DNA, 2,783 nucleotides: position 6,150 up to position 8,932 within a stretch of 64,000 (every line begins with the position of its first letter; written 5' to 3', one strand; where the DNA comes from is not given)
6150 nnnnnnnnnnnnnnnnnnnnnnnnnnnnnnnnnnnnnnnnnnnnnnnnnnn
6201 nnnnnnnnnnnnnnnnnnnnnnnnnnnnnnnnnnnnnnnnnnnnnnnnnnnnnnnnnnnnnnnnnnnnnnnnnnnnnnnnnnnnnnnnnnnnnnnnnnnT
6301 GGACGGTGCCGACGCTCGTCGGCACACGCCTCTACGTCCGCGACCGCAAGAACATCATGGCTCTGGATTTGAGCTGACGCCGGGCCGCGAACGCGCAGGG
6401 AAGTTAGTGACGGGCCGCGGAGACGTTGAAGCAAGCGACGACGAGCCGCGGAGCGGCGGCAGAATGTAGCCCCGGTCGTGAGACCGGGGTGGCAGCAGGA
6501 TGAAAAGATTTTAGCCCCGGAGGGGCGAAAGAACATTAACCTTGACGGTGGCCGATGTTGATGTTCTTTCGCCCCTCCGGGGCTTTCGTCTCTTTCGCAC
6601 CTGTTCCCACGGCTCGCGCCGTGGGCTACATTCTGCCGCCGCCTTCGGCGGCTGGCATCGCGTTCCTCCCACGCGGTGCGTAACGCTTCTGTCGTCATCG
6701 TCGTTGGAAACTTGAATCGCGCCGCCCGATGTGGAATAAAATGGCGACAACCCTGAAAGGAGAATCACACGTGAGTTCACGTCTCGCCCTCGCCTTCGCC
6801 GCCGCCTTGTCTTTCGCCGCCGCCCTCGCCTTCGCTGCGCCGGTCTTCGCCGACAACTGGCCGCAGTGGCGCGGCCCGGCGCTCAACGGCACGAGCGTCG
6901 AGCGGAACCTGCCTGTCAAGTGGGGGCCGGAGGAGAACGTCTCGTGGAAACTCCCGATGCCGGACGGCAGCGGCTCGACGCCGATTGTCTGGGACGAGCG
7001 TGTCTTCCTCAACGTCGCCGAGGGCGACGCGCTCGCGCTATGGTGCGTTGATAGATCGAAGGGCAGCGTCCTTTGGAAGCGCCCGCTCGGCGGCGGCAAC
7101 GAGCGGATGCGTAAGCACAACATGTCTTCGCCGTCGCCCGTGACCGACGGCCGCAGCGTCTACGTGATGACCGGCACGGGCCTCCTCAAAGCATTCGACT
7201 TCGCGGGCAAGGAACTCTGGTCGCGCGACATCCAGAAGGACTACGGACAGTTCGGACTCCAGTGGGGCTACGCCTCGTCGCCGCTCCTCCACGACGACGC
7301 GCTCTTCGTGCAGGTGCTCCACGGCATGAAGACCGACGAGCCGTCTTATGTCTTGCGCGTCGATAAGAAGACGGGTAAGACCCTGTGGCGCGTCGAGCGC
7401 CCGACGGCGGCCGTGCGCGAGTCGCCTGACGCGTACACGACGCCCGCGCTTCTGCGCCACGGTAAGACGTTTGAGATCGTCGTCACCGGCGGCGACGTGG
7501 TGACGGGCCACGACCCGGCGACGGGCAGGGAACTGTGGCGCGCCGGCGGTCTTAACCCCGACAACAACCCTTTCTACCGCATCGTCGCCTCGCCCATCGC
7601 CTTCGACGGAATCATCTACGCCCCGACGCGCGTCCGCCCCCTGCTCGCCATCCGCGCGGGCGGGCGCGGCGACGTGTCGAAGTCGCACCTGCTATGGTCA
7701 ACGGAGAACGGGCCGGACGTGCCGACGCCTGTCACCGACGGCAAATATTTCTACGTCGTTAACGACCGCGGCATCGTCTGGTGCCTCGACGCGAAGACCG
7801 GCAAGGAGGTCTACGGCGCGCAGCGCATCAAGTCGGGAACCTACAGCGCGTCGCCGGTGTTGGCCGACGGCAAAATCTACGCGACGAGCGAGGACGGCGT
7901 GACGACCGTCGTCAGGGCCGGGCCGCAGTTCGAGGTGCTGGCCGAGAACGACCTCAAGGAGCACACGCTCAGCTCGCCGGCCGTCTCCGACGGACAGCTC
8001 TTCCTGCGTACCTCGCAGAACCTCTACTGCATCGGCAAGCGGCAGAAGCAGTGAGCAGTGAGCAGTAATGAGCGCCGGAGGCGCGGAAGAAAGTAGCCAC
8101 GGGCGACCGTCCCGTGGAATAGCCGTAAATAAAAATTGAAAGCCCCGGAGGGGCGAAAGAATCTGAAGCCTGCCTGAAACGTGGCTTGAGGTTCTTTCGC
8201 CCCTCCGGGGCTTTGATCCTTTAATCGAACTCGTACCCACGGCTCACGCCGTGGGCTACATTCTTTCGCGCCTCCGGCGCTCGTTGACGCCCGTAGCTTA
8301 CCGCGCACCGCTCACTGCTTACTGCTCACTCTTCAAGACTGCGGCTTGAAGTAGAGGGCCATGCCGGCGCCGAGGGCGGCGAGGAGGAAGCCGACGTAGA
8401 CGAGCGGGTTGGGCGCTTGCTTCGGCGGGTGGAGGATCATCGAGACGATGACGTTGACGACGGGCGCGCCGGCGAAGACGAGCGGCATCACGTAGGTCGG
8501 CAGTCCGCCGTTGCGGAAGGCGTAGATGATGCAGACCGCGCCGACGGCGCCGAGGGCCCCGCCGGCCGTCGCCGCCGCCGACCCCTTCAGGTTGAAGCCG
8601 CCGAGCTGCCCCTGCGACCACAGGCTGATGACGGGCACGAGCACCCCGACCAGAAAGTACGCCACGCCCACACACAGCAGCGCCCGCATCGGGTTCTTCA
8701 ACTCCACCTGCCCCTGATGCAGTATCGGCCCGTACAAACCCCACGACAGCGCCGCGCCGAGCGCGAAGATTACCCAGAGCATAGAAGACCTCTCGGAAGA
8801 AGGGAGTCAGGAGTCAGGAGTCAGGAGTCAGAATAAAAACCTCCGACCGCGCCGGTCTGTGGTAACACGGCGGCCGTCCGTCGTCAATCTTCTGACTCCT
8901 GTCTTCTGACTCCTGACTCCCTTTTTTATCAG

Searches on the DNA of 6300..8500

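Call 7: search_rna_families(source=window, start=6300, end=8500, threshold=evalue, max_evalue=1, show_alignments=4)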
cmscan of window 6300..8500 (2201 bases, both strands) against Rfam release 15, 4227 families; matches with E-value up to 1: 30.
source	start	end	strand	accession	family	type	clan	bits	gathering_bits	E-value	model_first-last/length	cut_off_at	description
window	8236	8281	+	RF01687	Acido-Lenti-1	Gene; sRNA;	-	57.9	37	6.4e-12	1-46/46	no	Acido-Lenti-1 RNA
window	6444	6489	-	RF01687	Acido-Lenti-1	Gene; sRNA;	-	54.4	37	5.8e-11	1-46/46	no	Acido-Lenti-1 RNA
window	6454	6640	+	RF04119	MIR1858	Gene; miRNA;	-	48.5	137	1.1e-06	1-197/197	no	MIR1858 microRNA precursor family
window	6453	6642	+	RF04159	MIR1437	Gene; miRNA;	-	45.8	168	5e-06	1-192/192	no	MIR1437 microRNA precursor family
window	6606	6653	+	RF01687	Acido-Lenti-1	Gene; sRNA;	-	43.1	37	6.8e-08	1-46/46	no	Acido-Lenti-1 RNA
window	6512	6585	+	RF03792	MIR6462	Gene; miRNA;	-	35.2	96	0.00061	1-119/119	no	MIR6462 microRNA precursor family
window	6510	6587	+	RF00695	MIR398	Gene; miRNA;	-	35.1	55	1.3e-05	1-109/109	no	MIR398 microRNA precursor family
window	6514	6584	+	RF04168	MIR839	Gene; miRNA;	-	34.4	200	0.00015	1-267/267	no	MIR839 microRNA precursor family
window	6512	6585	-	RF03792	MIR6462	Gene; miRNA;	-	32.5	96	0.0027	1-119/119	no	MIR6462 microRNA precursor family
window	6510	6587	-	RF00695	MIR398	Gene; miRNA;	-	30.4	55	0.00029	1-109/109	no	MIR398 microRNA precursor family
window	6504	6593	+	RF03379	mir-4667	Gene; miRNA;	-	29.1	68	0.016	1-93/93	no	mir-4667 microRNA precursor family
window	8071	8102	-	RF01687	Acido-Lenti-1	Gene; sRNA;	-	29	37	0.00046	1-46/46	no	Acido-Lenti-1 RNA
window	8143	8210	+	RF03890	mir-B8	Gene; miRNA;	-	29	90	0.053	1-67/67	no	mir-B8 microRNA precursor family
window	8141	8212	+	RF00891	mir-671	Gene; miRNA;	-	28.8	65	0.032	1-84/84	no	mir-671 microRNA precursor family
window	6513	6584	+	RF00891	mir-671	Gene; miRNA;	-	28.7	65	0.034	1-84/84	no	mir-671 microRNA precursor family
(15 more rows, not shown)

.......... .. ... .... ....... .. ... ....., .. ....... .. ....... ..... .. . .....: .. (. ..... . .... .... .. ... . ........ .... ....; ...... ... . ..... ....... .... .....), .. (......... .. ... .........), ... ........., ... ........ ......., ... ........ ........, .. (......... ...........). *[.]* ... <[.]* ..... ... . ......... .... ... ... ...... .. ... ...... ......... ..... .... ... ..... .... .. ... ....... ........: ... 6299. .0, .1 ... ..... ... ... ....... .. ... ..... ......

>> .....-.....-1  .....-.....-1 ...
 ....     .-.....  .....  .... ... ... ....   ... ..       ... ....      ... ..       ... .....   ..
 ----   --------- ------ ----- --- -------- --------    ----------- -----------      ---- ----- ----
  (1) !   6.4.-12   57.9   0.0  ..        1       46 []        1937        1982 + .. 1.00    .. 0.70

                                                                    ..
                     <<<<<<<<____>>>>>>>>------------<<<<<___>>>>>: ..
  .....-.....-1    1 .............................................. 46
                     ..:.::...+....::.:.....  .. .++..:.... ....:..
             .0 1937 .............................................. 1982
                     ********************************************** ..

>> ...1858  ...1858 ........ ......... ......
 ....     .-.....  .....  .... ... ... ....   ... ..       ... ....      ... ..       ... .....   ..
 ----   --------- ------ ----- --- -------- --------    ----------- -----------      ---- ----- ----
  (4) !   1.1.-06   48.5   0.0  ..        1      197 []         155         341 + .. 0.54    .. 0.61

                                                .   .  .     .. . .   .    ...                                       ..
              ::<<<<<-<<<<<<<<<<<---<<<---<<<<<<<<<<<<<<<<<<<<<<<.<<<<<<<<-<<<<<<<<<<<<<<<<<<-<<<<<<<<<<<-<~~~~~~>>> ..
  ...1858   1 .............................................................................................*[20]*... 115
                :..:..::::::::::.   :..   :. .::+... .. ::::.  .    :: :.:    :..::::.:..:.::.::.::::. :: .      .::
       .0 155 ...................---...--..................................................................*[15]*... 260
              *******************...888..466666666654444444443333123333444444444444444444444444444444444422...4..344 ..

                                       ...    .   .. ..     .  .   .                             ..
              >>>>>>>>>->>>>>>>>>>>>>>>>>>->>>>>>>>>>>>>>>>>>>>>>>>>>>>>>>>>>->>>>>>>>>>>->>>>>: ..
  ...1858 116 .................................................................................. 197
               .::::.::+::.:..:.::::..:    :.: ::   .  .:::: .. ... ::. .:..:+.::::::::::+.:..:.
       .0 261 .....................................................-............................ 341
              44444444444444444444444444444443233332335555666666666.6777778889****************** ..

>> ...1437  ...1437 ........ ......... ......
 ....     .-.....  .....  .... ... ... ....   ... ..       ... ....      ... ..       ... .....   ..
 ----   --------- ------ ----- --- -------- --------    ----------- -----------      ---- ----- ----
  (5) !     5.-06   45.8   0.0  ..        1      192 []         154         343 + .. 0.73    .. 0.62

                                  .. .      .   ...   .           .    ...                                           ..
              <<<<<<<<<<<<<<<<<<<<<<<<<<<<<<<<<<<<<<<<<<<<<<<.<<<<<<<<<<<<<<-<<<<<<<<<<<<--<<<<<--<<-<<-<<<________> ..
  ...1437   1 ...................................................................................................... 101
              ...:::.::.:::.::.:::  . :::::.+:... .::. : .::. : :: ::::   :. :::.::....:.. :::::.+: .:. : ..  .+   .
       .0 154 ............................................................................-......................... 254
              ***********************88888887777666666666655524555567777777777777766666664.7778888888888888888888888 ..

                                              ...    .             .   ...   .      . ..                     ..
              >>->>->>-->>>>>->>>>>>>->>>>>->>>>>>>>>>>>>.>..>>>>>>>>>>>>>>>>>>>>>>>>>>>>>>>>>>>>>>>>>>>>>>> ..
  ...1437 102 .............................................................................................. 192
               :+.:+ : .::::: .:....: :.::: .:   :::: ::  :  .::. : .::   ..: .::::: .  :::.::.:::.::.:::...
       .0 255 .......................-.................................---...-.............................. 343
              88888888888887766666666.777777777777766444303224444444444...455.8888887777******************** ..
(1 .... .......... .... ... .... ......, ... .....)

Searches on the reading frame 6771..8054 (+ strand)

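Call 18: search_protein_families(library=pfam, proteins=[window:6771-8054:+])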
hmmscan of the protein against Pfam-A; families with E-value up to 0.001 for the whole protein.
window:6771-8054:+ (427 aa): 3 families
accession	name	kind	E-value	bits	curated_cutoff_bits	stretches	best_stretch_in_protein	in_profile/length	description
PF13360.13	PQQ_2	-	2.9e-38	132.3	27.6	3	92-347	7-230/233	Outer membrane protein assembly factor BamB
PF13570.13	Beta-prop_ACSF4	-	9.7e-09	35.5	133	0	304-421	38-160/329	Beta-alanine-activating enzyme, beta-propeller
PF01011.28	PQQ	-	6.5e-06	25.6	26.7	0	91-151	500-573/595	Glucose/ethanol/alcohol dehydrogenase, beta-propeller domain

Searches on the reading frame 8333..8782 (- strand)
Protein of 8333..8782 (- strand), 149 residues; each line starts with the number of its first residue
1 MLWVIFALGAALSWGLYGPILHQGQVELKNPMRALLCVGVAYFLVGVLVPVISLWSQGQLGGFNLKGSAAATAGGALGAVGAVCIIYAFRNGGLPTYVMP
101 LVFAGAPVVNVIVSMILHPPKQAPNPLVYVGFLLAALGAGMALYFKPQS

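Call 18: search_protein_families(library=pfam, proteins=[window:8333-8782:-])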
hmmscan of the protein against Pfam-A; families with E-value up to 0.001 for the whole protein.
window:8333-8782:- (149 aa): 1 family
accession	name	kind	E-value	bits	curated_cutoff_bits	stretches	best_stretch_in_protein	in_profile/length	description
PF00892.27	EamA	-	1.5e-05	25.8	28.2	1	2-142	2-133/135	EamA-like transporter family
